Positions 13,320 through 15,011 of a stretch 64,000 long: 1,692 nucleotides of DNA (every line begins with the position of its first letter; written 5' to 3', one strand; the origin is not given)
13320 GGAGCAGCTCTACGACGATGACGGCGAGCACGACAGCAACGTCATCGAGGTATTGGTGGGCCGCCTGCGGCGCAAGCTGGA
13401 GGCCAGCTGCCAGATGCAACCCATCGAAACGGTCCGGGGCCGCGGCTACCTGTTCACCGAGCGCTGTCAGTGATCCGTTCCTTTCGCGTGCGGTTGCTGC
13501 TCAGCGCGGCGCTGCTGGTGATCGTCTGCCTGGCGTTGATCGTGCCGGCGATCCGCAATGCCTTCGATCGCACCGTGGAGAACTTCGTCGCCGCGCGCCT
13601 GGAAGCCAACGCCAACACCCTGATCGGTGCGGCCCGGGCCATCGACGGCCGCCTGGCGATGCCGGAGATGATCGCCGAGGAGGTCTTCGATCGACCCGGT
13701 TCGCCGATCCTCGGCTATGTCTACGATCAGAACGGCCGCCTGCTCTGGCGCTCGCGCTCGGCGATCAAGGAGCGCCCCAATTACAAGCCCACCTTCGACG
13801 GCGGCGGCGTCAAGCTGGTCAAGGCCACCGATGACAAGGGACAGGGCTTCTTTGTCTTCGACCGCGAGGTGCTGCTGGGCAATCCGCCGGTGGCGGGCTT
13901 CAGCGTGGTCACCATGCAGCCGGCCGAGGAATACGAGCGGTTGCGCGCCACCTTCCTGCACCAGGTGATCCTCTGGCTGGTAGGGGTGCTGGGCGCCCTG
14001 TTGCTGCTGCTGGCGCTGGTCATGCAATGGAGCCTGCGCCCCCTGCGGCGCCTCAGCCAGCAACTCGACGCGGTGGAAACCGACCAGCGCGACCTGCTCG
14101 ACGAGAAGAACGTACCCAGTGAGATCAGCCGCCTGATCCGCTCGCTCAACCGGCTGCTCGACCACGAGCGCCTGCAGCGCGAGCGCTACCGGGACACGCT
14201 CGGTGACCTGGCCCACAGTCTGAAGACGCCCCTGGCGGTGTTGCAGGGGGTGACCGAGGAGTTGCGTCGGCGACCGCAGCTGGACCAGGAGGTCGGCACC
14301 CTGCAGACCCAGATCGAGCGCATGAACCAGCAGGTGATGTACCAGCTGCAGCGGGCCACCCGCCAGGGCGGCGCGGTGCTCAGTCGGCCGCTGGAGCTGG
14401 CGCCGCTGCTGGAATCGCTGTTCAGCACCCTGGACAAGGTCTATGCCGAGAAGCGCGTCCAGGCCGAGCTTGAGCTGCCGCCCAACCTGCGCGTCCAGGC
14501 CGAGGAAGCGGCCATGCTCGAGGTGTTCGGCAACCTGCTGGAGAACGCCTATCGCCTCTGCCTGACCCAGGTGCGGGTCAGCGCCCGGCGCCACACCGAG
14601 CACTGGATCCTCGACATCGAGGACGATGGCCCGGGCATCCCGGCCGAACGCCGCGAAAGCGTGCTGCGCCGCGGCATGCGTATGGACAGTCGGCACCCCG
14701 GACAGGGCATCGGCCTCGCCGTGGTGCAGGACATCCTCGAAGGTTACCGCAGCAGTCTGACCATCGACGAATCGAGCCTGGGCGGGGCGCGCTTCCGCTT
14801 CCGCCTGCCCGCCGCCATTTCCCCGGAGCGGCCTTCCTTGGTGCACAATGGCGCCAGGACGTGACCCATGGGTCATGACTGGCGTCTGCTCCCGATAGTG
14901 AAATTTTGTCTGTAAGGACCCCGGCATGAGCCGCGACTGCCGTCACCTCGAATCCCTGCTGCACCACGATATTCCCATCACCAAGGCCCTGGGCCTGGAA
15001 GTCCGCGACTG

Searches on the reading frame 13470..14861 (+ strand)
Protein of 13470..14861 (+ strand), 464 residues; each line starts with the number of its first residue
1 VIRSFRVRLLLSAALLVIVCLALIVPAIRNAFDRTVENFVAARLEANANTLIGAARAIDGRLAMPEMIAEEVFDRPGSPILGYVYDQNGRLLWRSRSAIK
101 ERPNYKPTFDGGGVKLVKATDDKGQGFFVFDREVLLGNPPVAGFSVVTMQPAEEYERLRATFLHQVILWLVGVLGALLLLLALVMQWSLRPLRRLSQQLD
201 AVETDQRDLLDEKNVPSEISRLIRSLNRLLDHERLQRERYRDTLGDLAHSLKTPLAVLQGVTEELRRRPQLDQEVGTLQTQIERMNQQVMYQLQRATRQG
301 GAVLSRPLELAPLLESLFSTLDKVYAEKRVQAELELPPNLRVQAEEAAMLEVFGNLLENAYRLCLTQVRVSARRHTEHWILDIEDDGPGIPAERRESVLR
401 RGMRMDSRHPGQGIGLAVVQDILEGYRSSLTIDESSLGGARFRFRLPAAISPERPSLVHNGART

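Call 20: find_homologous_proteins(query=window:13470-14861:+, max_evalue=1e-100)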
Query window:13470-14861:+ (464 aa): 779 proteins with E <= 1e-100 among 8000 candidates; the best 120 are listed.
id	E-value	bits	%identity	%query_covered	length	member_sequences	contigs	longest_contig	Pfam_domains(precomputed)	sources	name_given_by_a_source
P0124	3.8e-291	983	97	100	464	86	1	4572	PF00672.31,PF26769.1,PF02518.32,PF00512.32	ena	-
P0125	1.4e-250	850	83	100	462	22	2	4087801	PF00672.31,PF26769.1,PF02518.32,PF00512.32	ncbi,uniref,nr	ncbi:ATP-binding protein [Pseudomonas asuensis]|uniref:histidine kinase n=1 Tax=Pseudomonas asuensis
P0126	6.7e-166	571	63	91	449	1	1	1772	PF00672.31,PF26769.1,PF13581.13,PF02518.32,PF00512.32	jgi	jgi:two-component system sensor histidine kinase PhoQ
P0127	1.0e-163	563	61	91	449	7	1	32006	PF00672.31,PF26769.1,PF13581.13,PF02518.32,PF00512.32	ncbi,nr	ncbi:MAG: HAMP domain-containing protein [Pseudomonadaceae bacterium]|nr:HAMP domain-containing prot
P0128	3.0e-163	562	62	91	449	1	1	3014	PF00672.31,PF26769.1,PF13581.13,PF02518.32,PF00512.32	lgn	-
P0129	1.3e-161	556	61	97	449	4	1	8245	PF00672.31,PF26769.1,PF13581.13,PF02518.32,PF00512.32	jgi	jgi:two-component system, OmpR family, sensor histidine kinase PhoQ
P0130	3.4e-159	548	61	97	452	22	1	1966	PF00672.31,PF26769.1,PF02518.32,PF00512.32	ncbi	-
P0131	3.5e-154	532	59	97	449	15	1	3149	PF00672.31,PF26769.1,PF02518.32,PF00512.32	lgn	-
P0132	5.3e-134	465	52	96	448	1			PF26769.1,PF02518.32,PF00512.32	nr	nr:ATP-binding protein [Pseudomonas sp. TCU-HL1]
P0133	7.5e-134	465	52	96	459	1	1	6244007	PF26769.1,PF02518.32,PF00512.32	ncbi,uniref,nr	ncbi:ATP-binding protein [Pseudomonas sp. TCU-HL1]|uniref:ATP-binding protein n=1 Tax=Pseudomonas sp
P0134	1.8e-133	464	52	95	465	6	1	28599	PF26769.1,PF13581.13,PF02518.32,PF00512.32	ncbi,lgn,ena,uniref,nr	ncbi:two-component sensor PhoQ [Pseudomonas sp. BAY1663]|uniref:ATP-binding protein n=1 Tax=Pseudomo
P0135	5.0e-133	462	52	95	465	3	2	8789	PF26769.1,PF13581.13,PF02518.32,PF00512.32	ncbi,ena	-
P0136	1.9e-132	460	51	96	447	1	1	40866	PF26769.1,PF02518.32,PF00512.32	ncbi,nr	ncbi:MAG: Sensor protein PhoQ [Stenotrophomonas maltophilia]|nr:MAG: Sensor protein PhoQ [Stenotroph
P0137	4.1e-132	459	49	95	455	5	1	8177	PF26769.1,PF02518.32,PF00512.32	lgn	-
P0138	4.4e-132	459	50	97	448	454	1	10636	PF26769.1,PF13581.13,PF02518.32,PF00512.32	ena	-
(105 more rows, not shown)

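Call 22: find_encoding_contigs(protein=P0125, flank=3500, max_places=4)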
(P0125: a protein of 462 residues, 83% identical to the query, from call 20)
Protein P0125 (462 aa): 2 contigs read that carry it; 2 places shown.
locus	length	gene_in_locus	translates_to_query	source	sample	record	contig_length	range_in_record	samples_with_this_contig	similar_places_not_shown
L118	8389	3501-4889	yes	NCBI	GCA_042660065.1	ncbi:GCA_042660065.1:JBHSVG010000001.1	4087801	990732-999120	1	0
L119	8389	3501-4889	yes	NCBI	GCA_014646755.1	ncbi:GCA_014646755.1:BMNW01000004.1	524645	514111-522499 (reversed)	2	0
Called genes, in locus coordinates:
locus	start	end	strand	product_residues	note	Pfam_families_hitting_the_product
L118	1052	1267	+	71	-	-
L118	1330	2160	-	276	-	PF02146:SIR2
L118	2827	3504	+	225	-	PF00072:Response_reg, PF00486:Trans_reg_C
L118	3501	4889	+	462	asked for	PF00672:HAMP (weak), PF26769:HAMP_PhoQ, PF00512:HisKA (weak), PF02518:HATPase_c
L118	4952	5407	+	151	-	PF09500:YiiD_C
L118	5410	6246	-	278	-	PF00459:Inositol_P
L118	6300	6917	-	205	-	PF00293:NUDIX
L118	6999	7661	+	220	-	PF00702:Hydrolase, PF12710:HAD (faint), PF13419:HAD_2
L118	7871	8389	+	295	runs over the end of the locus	PF00126:HTH_1, PF03466:LysR_substrate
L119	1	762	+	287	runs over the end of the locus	PF00126:HTH_1, PF03466:LysR_substrate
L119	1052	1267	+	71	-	-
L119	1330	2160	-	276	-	PF02146:SIR2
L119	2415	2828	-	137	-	-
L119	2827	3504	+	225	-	PF00072:Response_reg, PF00486:Trans_reg_C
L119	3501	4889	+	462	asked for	PF00672:HAMP (weak), PF26769:HAMP_PhoQ, PF00512:HisKA (weak), PF02518:HATPase_c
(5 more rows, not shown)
